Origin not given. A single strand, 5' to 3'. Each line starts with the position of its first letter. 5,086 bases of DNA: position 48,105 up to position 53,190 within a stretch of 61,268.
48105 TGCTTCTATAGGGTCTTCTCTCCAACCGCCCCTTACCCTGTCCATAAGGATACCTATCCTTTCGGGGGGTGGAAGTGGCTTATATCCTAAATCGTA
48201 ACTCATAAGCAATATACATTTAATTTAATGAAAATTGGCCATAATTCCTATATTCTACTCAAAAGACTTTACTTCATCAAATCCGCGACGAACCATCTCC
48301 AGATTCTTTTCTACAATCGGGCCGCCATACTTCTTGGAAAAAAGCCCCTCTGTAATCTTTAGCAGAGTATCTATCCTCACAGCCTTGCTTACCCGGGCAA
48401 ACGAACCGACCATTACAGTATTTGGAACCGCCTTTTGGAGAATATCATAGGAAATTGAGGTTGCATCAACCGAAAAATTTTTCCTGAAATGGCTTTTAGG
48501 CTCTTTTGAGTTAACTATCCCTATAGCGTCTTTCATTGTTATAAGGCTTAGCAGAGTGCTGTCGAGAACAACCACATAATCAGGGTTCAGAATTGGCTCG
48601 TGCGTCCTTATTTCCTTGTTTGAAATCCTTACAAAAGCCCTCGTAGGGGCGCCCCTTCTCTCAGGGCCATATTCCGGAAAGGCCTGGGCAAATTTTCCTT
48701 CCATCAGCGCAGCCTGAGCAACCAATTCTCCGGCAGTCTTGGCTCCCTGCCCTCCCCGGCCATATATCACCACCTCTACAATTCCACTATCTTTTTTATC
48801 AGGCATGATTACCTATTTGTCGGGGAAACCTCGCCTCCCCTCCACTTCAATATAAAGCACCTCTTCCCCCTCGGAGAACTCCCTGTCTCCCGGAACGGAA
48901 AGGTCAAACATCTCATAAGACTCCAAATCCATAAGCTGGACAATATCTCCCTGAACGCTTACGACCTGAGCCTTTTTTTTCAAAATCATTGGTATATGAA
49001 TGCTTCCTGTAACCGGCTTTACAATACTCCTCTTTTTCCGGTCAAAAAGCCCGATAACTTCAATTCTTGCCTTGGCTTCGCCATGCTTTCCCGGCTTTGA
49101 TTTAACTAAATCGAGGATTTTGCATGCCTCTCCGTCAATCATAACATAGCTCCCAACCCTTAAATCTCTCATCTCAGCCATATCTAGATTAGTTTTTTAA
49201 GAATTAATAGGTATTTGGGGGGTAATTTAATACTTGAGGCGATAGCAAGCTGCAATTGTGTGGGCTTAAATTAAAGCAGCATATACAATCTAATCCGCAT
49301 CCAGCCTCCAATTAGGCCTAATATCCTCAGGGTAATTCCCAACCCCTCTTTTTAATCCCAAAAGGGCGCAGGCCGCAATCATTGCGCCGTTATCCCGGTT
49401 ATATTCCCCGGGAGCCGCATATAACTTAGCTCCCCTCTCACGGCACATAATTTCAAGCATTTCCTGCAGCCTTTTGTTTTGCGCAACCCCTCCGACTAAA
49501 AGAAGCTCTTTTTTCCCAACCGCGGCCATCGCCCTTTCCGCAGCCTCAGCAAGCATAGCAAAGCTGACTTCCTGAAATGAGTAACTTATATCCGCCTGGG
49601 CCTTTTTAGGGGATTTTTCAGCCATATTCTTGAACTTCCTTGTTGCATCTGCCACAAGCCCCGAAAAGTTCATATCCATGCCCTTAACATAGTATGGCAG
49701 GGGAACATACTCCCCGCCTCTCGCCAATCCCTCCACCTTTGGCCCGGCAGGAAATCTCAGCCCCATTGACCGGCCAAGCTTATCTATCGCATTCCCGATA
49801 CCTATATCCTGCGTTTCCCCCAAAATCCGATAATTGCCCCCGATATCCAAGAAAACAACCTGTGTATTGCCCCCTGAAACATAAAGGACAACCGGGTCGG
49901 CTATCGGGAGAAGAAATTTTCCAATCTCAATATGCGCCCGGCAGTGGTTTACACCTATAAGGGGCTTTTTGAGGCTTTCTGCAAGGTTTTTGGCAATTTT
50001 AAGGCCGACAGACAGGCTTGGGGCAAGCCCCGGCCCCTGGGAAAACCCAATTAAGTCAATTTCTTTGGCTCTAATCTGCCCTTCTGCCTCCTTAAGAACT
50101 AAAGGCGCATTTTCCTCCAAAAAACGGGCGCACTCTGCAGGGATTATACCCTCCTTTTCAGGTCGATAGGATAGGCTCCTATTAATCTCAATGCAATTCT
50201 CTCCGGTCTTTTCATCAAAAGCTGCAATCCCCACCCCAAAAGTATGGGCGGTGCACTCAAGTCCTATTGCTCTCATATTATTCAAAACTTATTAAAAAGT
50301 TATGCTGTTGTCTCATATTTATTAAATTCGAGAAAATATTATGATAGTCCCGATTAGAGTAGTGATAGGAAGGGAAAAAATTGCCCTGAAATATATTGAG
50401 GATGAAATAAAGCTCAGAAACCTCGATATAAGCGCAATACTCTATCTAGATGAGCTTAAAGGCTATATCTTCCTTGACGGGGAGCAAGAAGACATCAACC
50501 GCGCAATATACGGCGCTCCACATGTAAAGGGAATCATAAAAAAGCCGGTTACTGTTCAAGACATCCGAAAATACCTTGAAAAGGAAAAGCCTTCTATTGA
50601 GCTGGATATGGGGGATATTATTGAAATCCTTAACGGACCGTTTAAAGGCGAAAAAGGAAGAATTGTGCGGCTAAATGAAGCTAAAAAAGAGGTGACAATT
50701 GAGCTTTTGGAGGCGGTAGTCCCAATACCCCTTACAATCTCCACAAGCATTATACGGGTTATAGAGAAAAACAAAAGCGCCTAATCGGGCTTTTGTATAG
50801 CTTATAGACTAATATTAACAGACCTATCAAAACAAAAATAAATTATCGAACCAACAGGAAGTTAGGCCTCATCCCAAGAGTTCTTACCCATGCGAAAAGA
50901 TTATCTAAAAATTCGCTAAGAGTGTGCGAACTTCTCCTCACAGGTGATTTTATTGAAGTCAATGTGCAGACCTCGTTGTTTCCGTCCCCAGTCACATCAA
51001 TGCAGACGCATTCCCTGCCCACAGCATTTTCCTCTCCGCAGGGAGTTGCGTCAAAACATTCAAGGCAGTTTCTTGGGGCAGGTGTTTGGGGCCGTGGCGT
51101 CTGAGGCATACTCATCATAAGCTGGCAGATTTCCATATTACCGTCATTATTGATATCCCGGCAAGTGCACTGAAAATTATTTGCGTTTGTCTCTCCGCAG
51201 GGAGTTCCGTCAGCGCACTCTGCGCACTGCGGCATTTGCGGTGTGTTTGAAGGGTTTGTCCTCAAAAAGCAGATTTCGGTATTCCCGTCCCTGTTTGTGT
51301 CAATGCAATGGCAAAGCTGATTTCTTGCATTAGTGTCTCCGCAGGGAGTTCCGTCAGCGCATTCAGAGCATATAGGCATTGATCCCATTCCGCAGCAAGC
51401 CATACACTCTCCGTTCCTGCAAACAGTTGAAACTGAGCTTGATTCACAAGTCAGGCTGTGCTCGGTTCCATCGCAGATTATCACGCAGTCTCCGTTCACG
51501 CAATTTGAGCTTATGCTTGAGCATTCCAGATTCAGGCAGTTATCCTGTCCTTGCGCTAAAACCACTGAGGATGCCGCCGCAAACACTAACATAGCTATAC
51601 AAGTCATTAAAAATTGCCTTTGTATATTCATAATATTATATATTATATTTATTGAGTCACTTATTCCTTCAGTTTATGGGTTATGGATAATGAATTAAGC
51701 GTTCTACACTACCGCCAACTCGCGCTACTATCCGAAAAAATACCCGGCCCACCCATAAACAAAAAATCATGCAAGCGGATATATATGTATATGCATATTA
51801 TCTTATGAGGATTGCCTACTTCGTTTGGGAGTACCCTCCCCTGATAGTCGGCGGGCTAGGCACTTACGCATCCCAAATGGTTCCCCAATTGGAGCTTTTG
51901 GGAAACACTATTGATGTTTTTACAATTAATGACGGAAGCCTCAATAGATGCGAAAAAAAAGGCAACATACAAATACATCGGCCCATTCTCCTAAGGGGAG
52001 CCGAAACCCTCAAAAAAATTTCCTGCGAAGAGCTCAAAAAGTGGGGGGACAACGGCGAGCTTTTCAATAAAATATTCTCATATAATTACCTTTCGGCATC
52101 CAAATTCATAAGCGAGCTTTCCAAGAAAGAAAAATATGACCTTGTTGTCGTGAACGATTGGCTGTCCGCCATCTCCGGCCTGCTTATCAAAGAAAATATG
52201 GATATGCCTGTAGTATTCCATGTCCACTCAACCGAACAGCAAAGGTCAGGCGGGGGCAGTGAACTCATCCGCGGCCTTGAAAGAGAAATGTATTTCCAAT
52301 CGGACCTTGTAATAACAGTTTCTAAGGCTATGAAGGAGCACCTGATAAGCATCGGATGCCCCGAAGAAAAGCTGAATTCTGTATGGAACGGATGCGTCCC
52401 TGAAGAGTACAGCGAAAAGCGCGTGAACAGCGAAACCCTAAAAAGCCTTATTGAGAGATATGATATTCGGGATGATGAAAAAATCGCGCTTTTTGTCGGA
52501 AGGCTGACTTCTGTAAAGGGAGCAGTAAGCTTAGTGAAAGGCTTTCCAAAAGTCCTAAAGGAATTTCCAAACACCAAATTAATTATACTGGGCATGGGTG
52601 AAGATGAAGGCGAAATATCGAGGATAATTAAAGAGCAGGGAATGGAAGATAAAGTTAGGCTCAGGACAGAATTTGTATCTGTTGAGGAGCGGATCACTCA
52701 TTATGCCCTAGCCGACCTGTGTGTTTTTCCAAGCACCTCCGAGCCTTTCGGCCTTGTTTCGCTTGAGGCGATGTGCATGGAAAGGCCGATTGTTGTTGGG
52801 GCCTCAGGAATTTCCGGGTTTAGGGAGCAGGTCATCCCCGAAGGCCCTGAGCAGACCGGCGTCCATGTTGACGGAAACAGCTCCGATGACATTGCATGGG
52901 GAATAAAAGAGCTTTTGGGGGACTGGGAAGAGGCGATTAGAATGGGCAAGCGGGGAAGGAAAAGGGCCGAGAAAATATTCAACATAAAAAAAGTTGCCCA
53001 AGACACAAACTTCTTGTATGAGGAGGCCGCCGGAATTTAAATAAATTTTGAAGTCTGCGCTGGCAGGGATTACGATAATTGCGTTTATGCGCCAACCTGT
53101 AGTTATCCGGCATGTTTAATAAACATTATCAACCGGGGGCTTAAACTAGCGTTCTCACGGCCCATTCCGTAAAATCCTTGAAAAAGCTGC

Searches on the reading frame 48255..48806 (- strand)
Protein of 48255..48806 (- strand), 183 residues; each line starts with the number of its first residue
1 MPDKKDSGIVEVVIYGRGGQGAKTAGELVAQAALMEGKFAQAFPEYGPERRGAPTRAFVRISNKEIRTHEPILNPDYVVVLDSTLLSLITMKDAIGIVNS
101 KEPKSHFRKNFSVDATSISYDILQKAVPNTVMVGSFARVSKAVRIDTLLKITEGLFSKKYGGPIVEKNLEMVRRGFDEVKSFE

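Call 45: search_protein_families(library=pfam, proteins=[window:48255-48806:-], max_evalue=0.001)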
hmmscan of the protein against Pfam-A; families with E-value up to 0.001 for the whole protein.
window:48255-48806:- (183 aa): 1 family
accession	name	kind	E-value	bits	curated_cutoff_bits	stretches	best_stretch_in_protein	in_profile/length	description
PF01558.24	POR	-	2.8e-34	119.2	27.4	1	18-177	1-173/173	Pyruvate ferredoxin/flavodoxin oxidoreductase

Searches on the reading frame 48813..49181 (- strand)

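Call 45: search_protein_families(library=pfam, proteins=[window:48813-49181:-], max_evalue=0.001)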
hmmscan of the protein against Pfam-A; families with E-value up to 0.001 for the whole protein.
window:48813-49181:- (122 aa): 3 families
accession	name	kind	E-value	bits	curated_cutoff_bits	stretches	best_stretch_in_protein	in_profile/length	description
PF21485.3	IF5A-like_N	-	1.6e-13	50.7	27.1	1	6-57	10-61/63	Translation initiation factor 5A-like, N-terminal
PF01287.26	eIF-5a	-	1.6e-05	25.4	24.2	1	66-101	2-37/69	Eukaryotic elongation factor 5A hypusine, DNA-binding OB fold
PF08207.18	EFP_N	-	1.8e-05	25.1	23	1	4-34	2-32/58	Elongation factor P (EF-P) KOW-like domain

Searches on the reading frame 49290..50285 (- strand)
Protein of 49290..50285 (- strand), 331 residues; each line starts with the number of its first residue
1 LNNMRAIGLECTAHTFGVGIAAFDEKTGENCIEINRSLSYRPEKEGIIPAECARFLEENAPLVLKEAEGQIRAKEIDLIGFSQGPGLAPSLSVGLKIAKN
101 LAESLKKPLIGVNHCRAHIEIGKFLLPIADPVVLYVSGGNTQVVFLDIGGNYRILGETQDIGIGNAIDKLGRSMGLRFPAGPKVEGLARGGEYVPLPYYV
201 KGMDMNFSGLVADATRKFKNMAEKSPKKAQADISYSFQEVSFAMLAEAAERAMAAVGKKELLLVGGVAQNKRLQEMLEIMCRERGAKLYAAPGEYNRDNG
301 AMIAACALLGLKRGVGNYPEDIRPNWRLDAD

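Call 45: search_protein_families(library=pfam, proteins=[window:49290-50285:-], max_evalue=0.001)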
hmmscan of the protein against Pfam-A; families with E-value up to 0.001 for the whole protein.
window:49290-50285:- (331 aa): 2 families
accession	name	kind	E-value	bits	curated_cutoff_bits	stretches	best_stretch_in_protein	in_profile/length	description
PF00814.31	TsaD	-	1.7e-70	238.2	24.8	1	39-304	12-263/264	tRNA N6-adenosine threonylcarbamoyltransferase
PF22521.2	HypF_C_2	-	8.3e-08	32.7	27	1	203-290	143-226/241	Carbamoyltransferase, Kae1-like Domain, second subdomain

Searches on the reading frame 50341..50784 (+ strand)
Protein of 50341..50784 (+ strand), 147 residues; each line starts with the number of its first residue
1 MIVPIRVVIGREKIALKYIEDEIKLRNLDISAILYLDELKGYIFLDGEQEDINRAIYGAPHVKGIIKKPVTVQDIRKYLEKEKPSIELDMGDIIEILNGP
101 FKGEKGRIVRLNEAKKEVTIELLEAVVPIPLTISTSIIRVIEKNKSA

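Call 45: search_protein_families(library=pfam, proteins=[window:50341-50784:+], max_evalue=0.001)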
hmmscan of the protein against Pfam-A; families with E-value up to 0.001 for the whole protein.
window:50341-50784:+ (147 aa): 2 families
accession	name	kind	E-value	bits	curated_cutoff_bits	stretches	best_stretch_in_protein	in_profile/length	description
PF03439.18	Spt5-NGN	-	7.8e-11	42.2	22.4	1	5-79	5-84/84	Early transcription elongation factor of RNA pol II, NGN section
PF00467.35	KOW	-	3e-07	30.5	22.3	1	91-121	2-32/32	KOW motif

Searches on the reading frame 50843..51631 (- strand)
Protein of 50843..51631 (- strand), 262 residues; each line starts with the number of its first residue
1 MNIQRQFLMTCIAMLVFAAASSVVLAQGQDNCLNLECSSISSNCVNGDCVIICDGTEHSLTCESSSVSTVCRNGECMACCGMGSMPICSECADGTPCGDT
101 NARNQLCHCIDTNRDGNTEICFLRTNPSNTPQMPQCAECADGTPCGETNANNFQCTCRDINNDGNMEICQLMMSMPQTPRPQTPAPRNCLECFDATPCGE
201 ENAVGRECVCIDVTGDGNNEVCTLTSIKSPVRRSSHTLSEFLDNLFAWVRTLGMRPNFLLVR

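Call 45: search_protein_families(library=pfam, proteins=[window:50843-51631:-], max_evalue=0.001)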
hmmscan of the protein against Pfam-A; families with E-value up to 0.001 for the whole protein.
window:50843-51631:- (262 aa): 0 families

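Call 49: search_protein_families(library=ncbifam, proteins=[window:50843-51631:-], max_evalue=0.1)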
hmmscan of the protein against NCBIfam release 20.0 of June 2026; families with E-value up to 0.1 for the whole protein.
window:50843-51631:- (262 aa): 0 families

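Call 50: search_protein_families(library=pfam, proteins=[window:50843-51631:-], max_evalue=0.1)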
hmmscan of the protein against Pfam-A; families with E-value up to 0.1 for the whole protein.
window:50843-51631:- (262 aa): 1 family
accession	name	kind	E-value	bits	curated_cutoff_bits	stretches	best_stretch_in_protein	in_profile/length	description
PF13517.12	FG-GAP_3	-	0.0027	18.7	26.9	0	148-168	39-59/61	FG-GAP-like repeat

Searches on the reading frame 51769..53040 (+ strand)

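Call 5: search_protein_families(library=pfam, proteins=[window:51769-53040:+], max_evalue=0.01)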
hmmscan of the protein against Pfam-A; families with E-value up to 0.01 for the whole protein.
window:51769-53040:+ (423 aa): 6 families
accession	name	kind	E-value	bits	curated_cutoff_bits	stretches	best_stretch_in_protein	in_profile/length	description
PF00534.26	Glycos_transf_1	-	8e-34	117.1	26.4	1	229-399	7-172/172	Glycosyl transferases group 1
PF13692.12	Glyco_trans_1_4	-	7.8e-24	85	27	1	238-385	2-142/142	Glycosyl transferases group 1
PF13439.12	Glyco_transf_4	-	2.5e-19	70.4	28.5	1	27-209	1-166/170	Glycosyltransferase Family 4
PF20706.3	GT4-conflict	-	2.3e-13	50.3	26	1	225-394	193-366/385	Family 4 Glycosyltransferase in conflict systems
PF13579.12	Glyco_trans_4_4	-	8.6e-13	49.4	29.7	1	28-205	1-155/158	Glycosyl transferase 4-like domain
PF08323.17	Glyco_transf_5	-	1.9e-12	47.9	22.7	1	14-171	1-185/239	Starch synthase catalytic domain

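Call 6: search_protein_families(library=ncbifam, proteins=[window:51769-53040:+], max_evalue=0.01)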
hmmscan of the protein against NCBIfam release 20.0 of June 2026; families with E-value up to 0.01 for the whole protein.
window:51769-53040:+ (423 aa): 44 families (the best 25 are shown)
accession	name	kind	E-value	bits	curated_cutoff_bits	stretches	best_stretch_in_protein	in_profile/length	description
TIGR02149.1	glgA_Coryne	subfamily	5.3e-41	141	302.4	1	13-419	1-389/391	glycogen synthase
TIGR04157.1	glyco_rSAM_CFB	subfamily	4.9e-31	108.1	400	1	29-413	15-402/406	TIGR04157 family glycosyltransferase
TIGR03999.1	thiol_BshA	equivalog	5.9e-29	101.1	273.7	1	106-420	68-373/375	N-acetyl-alpha-D-glucosaminyl L-malate synthase BshA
TIGR03449.1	mycothiol_MshA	equivalog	3.9e-26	91.9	462.5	1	118-420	98-403/406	D-inositol-3-phosphate glycosyltransferase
TIGR03088.1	stp2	hypoth_equivalog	8.5e-22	77.7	409.05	1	181-419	140-372/374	TIGR03088 family PEP-CTERM/XrtA system glycosyltransferase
TIGR02095.1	glgA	subfamily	3.4e-21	75.5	328.45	2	209-411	262-468/477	glycogen/starch synthase, ADP-glucose type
TIGR04063.1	stp3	hypoth_equivalog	6.4e-21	74.7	442.05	1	131-418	102-393/397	TIGR04063 family PEP-CTERM/XrtA system glycosyltransferase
NF041876.1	EPS_EpsE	equivalog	7e-19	68.3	400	1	234-411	210-387/389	exopolysaccharide biosynthesis GT4 family glycosyltransferase EpsE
NF053513.1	Gtran_IagA_BgsA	equivalog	1.3e-18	67.1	460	1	111-418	32-329/333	LTA glycolipid anchor biosynthesis glycosyltransferase, IagA/BgsA family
NF049988.1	MGlcDAGSynMgs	equivalog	3.5e-18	66.1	400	1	213-343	189-318/398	alpha-monoglucosyldiacylglycerol synthase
NF053787.1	GlcN_PG_synth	equivalog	1.4e-17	63.6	480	1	122-419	82-358/361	N-acetylglucosaminyl phosphatidylglycerol synthase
NF049987.1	DaglGlyslTfaseDgs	equivalog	3.3e-17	62.4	500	1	117-345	38-262/332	processive diacylglycerol alpha-glucosyltransferase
NF012028.0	PRK15484.1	subfamily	2.7e-16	59.7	618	1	196-411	157-369/380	lipopolysaccharide N-acetylglucosaminyltransferase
NF038295.1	EPS_HpsP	equivalog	2.2e-14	53.3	550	1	220-419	190-386/388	hormogonium polysaccharide biosynthesis glycosyltransferase HpsP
TIGR04047.1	MSMEG_0565_glyc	hypoth_equivalog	4.4e-14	52.3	259.85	1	119-398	84-353/373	MSMEG_0565 family glycosyltransferase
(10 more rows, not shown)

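Call 109: search_protein_families(library=padloc, proteins=[window:51769-53040:+], max_evalue=0.001)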
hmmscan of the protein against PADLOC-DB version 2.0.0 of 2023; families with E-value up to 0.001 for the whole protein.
window:51769-53040:+ (423 aa): 0 families
